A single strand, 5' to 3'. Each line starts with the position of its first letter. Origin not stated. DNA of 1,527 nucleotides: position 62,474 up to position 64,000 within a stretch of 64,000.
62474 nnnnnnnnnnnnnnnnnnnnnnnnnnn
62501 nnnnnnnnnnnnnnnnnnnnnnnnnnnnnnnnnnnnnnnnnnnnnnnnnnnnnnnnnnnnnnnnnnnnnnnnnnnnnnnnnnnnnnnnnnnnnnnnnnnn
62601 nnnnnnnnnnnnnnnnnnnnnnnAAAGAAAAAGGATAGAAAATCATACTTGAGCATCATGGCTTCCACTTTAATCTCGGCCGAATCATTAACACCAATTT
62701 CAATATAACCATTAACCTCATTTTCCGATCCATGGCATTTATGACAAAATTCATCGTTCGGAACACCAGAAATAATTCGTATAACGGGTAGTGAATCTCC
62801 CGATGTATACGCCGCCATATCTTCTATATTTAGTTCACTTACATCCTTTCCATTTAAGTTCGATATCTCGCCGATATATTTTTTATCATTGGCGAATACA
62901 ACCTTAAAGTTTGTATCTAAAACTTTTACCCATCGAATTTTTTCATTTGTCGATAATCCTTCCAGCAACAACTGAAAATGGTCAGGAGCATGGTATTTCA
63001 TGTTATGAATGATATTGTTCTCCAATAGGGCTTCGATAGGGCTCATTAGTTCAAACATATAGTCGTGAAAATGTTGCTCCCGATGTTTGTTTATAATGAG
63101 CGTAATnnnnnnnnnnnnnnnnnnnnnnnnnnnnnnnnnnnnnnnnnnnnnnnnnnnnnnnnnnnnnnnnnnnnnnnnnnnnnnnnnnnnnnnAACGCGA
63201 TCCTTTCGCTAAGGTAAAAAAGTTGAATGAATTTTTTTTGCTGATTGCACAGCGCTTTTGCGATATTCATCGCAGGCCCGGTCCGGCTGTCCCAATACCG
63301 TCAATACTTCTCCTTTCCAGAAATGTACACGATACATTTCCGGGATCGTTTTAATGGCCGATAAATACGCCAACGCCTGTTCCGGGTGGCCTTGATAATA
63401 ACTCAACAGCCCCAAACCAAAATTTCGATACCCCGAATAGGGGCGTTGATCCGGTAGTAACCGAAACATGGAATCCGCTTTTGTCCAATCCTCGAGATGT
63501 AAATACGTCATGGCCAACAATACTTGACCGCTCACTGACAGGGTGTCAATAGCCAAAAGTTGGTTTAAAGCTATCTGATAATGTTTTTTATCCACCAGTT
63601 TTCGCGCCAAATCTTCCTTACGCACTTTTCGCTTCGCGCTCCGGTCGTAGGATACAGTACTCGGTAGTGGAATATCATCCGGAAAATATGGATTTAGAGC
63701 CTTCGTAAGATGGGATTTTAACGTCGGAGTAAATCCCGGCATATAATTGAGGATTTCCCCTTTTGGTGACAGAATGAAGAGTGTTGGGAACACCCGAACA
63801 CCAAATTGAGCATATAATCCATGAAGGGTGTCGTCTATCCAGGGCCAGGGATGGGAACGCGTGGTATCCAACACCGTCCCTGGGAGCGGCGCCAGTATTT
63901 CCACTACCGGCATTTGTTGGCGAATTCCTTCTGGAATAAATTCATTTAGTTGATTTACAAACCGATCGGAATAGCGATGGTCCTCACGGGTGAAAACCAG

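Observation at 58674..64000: Redox-sensing module: CXXCH-containing sensor kinase + sigma-54 regulator controlling tandem tetraheme cytochromes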

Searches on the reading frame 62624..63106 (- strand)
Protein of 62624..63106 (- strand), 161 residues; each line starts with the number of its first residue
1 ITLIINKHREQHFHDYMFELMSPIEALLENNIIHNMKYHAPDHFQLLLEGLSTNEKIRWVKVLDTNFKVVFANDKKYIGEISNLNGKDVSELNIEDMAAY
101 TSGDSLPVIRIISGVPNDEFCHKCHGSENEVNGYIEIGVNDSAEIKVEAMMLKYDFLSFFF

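Call 10: search_solved_structures(query=window:62642-63091:-, max_evalue=10)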
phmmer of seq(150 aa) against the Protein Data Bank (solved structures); distinct sequences matched with E-value up to 10: 2.
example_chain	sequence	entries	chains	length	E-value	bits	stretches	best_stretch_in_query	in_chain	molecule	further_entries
6uv7_A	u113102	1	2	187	0.99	12.5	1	17-94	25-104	Alr1298 protein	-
6uvi_A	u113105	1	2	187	1.1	12.4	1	17-94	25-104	Alr1298 protein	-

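Call 19: search_protein_representatives(protein=window:62624-63106:-)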
Query: 161 residues. Proteins with E-value up to 0.001 (for the whole library): 16; up to 1e-10: 11; up to 1e-30: 4. The best 16 are listed.
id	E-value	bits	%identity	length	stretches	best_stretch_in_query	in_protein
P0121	7.4e-61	220.9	58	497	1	2-160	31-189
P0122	3.0e-36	140.9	43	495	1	2-161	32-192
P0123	2.4e-34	134.7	38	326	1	3-159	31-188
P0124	6.4e-34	133.4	41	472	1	4-160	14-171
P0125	1.6e-24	102.8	36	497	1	2-160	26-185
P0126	3.0e-23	98.7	33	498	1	3-160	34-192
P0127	4.4e-19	85.2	31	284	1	2-157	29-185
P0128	6.8e-18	81.3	29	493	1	4-159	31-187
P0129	6.9e-16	74.8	29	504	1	3-158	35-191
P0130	3.9e-13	65.8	30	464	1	4-161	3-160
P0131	4.1e-11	59.3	25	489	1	7-160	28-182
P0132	1.2e-06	44.8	24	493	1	9-157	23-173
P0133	9.6e-06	41.8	30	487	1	3-141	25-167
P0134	1.8e-04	37.7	29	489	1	5-140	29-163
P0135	3.2e-04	36.9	27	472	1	42-143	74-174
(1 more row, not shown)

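Call 35: find_encoding_contigs(protein=P0122, flank=8000, max_places=3)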
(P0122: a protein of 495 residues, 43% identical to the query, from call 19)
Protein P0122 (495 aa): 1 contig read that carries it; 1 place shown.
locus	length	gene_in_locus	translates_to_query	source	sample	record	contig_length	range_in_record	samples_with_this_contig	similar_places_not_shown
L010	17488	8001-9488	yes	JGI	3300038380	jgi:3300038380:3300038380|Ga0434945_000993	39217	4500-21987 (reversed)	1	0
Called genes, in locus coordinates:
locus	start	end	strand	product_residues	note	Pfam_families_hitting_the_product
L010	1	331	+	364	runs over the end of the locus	PF25021:TEN_NHL (faint), PF01436:NHL (faint), PF06739:SBBP (faint)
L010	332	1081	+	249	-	PF09699:Paired_CXXCH_1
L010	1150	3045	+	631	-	-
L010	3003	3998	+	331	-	PF08450:SGL (faint), PF17170:DUF5128 (weak), PF01436:NHL (weak)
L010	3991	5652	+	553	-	PF14522:Cytochrome_C7 (faint), PF14537:Cytochrom_c3_2 (faint), PF09699:Paired_CXXCH_1 (faint)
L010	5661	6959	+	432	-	PF14522:Cytochrome_C7 (faint), PF14537:Cytochrom_c3_2 (faint), PF09699:Paired_CXXCH_1, PF22113:Mtrc-MtrF_II-IV_dom (weak), PF09699:Paired_CXXCH_1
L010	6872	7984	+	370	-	PF07719:TPR_2 (faint), PF13181:TPR_8 (faint), PF13432:TPR_16 (faint)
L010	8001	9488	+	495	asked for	PF00672:HAMP, PF00512:HisKA, PF02518:HATPase_c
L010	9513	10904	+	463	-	PF00072:Response_reg, PF00158:Sigma54_activat, PF14532:Sigma54_activ_2, PF07724:AAA_2 (weak), PF07728:AAA_5, PF25601:AAA_lid_14, PF02954:HTH_8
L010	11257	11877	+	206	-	PF14537:Cytochrom_c3_2 (faint), PF14522:Cytochrome_C7 (faint), PF09699:Paired_CXXCH_1 (weak)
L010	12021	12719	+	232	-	PF01569:PAP2, PF14378:PAP2_3 (weak)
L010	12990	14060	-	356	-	PF03783:CsgG, PF11684:DUF3280 (faint)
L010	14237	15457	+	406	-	PF07995:GSDH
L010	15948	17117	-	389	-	PF03781:FGE-sulfatase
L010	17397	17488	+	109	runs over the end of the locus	-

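Call 36: find_encoding_contigs(protein=P0125, flank=8000, max_places=3)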
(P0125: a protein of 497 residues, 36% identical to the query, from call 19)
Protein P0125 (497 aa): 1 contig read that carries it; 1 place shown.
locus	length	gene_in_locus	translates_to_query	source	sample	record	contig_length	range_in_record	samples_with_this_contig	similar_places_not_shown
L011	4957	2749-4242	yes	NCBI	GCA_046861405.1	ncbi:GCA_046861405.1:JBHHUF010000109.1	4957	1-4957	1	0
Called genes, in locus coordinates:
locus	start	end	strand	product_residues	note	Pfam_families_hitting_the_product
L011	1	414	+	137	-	PF09699:Paired_CXXCH_1 (faint), PF22113:Mtrc-MtrF_II-IV_dom (weak), PF22678:Cytochrom_c_NrfB-like (weak)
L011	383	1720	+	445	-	PF14522:Cytochrome_C7 (faint), PF14537:Cytochrom_c3_2 (faint), PF22113:Mtrc-MtrF_II-IV_dom (faint), PF09699:Paired_CXXCH_1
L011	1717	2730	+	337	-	PF07719:TPR_2 (faint)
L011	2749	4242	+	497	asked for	PF00672:HAMP (weak), PF00512:HisKA, PF02518:HATPase_c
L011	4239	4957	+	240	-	PF00072:Response_reg, PF00158:Sigma54_activat, PF14532:Sigma54_activ_2 (weak)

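Call 38: find_encoding_contigs(protein=P0129, flank=8000, max_places=2)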
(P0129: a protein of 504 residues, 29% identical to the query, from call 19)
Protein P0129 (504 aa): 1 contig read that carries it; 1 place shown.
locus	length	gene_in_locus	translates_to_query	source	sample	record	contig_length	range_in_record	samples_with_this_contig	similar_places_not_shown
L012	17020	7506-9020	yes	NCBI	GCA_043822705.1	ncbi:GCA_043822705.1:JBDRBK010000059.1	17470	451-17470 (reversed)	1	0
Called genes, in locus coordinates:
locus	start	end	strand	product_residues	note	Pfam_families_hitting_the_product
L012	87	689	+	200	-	PF14522:Cytochrome_C7 (faint), PF09699:Paired_CXXCH_1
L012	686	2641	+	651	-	-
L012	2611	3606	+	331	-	PF25021:TEN_NHL (faint), PF17170:DUF5128, PF01436:NHL (weak)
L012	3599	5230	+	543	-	PF02085:Cytochrom_CIII (faint), PF14522:Cytochrome_C7 (faint), PF14537:Cytochrom_c3_2 (faint), PF09699:Paired_CXXCH_1 (faint)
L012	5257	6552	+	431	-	PF02085:Cytochrom_CIII (faint), PF14522:Cytochrome_C7 (faint), PF09699:Paired_CXXCH_1, PF14537:Cytochrom_c3_2 (weak), PF22113:Mtrc-MtrF_II-IV_dom (weak), PF09699:Paired_CXXCH_1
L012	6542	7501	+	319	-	PF07719:TPR_2 (faint), PF13432:TPR_16 (faint)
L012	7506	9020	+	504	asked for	PF00672:HAMP, PF26769:HAMP_PhoQ (faint), PF00512:HisKA, PF02518:HATPase_c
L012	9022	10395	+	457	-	PF00072:Response_reg, PF00158:Sigma54_activat, PF14532:Sigma54_activ_2, PF07724:AAA_2 (weak), PF07728:AAA_5, PF25601:AAA_lid_14, PF02954:HTH_8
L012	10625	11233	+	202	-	PF14522:Cytochrome_C7 (faint), PF09699:Paired_CXXCH_1 (faint)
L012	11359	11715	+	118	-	-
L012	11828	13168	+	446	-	PF02321:OEP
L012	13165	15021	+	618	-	PF19335:HMBD, PF25919:BSH_CusB, PF25973:BSH_CzcB, PF25869:3HB_CusB (faint), PF25944:Beta-barrel_RND (faint), PF25954:Beta-barrel_RND_2, PF19335:HMBD, PF25975:CzcB_C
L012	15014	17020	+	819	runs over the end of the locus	PF00873:ACR_tran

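Call 39: find_encoding_contigs(protein=P0132, flank=8000, max_places=2)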
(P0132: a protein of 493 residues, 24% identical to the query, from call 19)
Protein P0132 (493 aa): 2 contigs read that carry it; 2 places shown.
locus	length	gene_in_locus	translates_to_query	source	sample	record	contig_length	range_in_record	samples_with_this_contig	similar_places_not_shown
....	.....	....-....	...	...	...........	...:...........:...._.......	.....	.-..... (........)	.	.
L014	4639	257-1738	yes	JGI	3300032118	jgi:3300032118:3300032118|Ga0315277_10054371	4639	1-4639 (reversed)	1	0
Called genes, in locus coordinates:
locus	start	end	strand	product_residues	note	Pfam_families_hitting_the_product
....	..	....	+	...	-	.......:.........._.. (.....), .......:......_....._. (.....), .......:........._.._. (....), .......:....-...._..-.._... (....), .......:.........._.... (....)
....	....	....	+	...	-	-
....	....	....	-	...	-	-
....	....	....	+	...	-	-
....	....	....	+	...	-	-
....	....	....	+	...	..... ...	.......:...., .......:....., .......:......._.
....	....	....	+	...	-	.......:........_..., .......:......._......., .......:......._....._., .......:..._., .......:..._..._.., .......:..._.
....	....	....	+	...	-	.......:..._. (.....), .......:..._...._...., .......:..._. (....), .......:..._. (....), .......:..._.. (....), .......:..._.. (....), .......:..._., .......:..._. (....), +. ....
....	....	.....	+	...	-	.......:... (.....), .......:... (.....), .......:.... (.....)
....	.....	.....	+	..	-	?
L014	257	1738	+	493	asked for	PF00672:HAMP, PF00512:HisKA, PF02518:HATPase_c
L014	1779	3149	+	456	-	PF00072:Response_reg, PF00158:Sigma54_activat, PF14532:Sigma54_activ_2, PF07728:AAA_5, PF25601:AAA_lid_14, PF02954:HTH_8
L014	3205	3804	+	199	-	PF13371:TPR_9 (faint), PF23914:TPR_CcmH_CycH, PF00515:TPR_1 (weak), PF07719:TPR_2 (weak), PF13424:TPR_12 (weak), PF13414:TPR_11 (weak), PF00515:TPR_1, PF07719:TPR_2 (weak), +6 more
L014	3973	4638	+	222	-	?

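Call 69: search_protein_families(library=pfam, proteins=[L012:686-2641:+, L012:87-689:+], max_evalue=0.01)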
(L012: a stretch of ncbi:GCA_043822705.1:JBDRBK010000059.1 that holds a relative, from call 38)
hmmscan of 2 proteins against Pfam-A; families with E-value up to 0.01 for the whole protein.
L012:686-2641:+ (651 aa): 0 families

L012:87-689:+ (200 aa): 5 families
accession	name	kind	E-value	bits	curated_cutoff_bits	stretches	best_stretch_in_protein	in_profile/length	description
PF09699.15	Paired_CXXCH_1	-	7.2e-25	86.8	20.6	2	123-160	1-38/41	Doubled CXXCH motif (Paired_CXXCH_1)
PF14522.11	Cytochrome_C7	-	7.1e-06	26.2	24.8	0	150-184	12-51/67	Cytochrome c7 and related cytochrome c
PF02085.21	Cytochrom_CIII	-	2.6e-05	24.9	22.9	1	73-158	19-101/101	Class III cytochrome C family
PF22113.1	Mtrc-MtrF_II-IV_dom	-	4.2e-05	23.6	30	0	107-143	8-43/176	Outer membrane cytochrome MtrC/MtrF-like, domains II/IV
PF14537.11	Cytochrom_c3_2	-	0.00029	21.7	25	0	83-159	5-79/79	Cytochrome c3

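Call 84: search_solved_structures(query=A5, max_evalue=10)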
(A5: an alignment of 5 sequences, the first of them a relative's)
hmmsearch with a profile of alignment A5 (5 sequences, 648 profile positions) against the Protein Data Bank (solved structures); distinct sequences matched with E-value up to 10: 1.
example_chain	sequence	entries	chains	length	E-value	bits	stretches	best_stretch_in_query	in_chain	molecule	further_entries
4zpl_A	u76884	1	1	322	0.87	11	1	387-453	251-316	Protein Pcdhb1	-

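Call 85: search_protein_families(library=ncbifam, proteins=[L012:686-2641:+], max_evalue=0.01)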
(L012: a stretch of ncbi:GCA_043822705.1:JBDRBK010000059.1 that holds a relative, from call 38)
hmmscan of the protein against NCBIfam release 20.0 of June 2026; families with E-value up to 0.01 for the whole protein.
L012:686-2641:+ (651 aa): 0 families

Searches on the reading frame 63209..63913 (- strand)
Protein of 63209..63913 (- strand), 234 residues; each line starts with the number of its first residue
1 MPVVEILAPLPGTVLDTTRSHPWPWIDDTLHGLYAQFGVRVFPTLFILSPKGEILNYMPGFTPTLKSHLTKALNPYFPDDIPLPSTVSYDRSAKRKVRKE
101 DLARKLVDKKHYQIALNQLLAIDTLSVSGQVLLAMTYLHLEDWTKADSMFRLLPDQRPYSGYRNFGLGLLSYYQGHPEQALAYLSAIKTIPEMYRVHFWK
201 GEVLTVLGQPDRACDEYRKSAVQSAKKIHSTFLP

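Call 3: search_protein_families(library=pfam, proteins=[window:63209-63913:-], max_evalue=0.1)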
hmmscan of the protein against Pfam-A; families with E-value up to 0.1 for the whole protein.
window:63209-63913:- (234 aa): 14 families
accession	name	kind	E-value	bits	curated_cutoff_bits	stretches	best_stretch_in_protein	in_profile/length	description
PF07719.23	TPR_2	-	3.3e-07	30.4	27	0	195-220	2-27/34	Tetratricopeptide repeat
PF13432.12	TPR_16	-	1.4e-05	25.9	32.7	1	167-221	3-58/65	Tetratricopeptide repeat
PF13174.12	TPR_6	-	9.6e-05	23.2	26.3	0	132-157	5-30/33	Tetratricopeptide repeat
PF14559.12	TPR_19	-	0.00054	20.7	25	0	174-213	4-44/68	Tetratricopeptide repeat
PF13424.12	TPR_12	-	0.0045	17.6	30.1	0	131-150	7-26/77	Tetratricopeptide repeat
PF13428.12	TPR_14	-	0.0052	17.8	23.5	0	168-201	8-42/44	Tetratricopeptide repeat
PF00515.34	TPR_1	-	0.0089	16.3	27.8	0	166-184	6-24/34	Tetratricopeptide repeat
PF13431.12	TPR_17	-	0.023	15.4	24.4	0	183-214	2-33/34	Tetratricopeptide repeat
PF07721.20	TPR_4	-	0.03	15.4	27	0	195-218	2-25/26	Tetratricopeptide repeat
PF09976.15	TPR_21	-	0.037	14.2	25.5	0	133-226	82-178/193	Tetratricopeptide repeat-like domain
PF13098.12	Thioredoxin_2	-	0.043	14.6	27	1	33-63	67-96/104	Thioredoxin-like domain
PF13301.11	DUF4079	-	0.045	14.4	31.4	1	90-230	30-117/141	Protein of unknown function (DUF4079)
PF13181.12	TPR_8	-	0.046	14.4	25.7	0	195-220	2-27/34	Tetratricopeptide repeat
PF12895.13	ANAPC3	-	0.056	14.2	27.2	0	166-216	28-78/82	Anaphase-promoting complex, cyclosome, subunit 3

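Call 4: search_protein_families(library=ncbifam, proteins=[window:63209-63913:-], max_evalue=0.1)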
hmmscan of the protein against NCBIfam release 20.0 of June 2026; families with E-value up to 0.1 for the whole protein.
window:63209-63913:- (234 aa): 5 families
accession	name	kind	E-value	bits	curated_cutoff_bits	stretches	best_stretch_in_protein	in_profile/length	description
TIGR02917.1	PEP_TPR_lipo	equivalog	0.00025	19.1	312.2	1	101-226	95-225/899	XrtA/PEP-CTERM system TPR-repeat protein PrsT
TIGR02521.1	type_IV_pilW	equivalog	0.00056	19.5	154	1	167-224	37-95/234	type IV pilus biogenesis/stability protein PilW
NF052415.1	T3SS_chap_SctY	equivalog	0.0015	19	70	1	132-218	11-101/106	type III secretion apparatus assembly chaperone SctY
TIGR02552.1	LcrH_SycD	equivalog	0.0033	17.1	104.8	1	133-216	24-108/136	SycD/LcrH family type III secretion system chaperone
TIGR00540.1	TPR_hemY_coli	hypoth_equivalog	0.013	14.3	142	0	164-220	329-385/385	heme biosynthesis-associated TPR protein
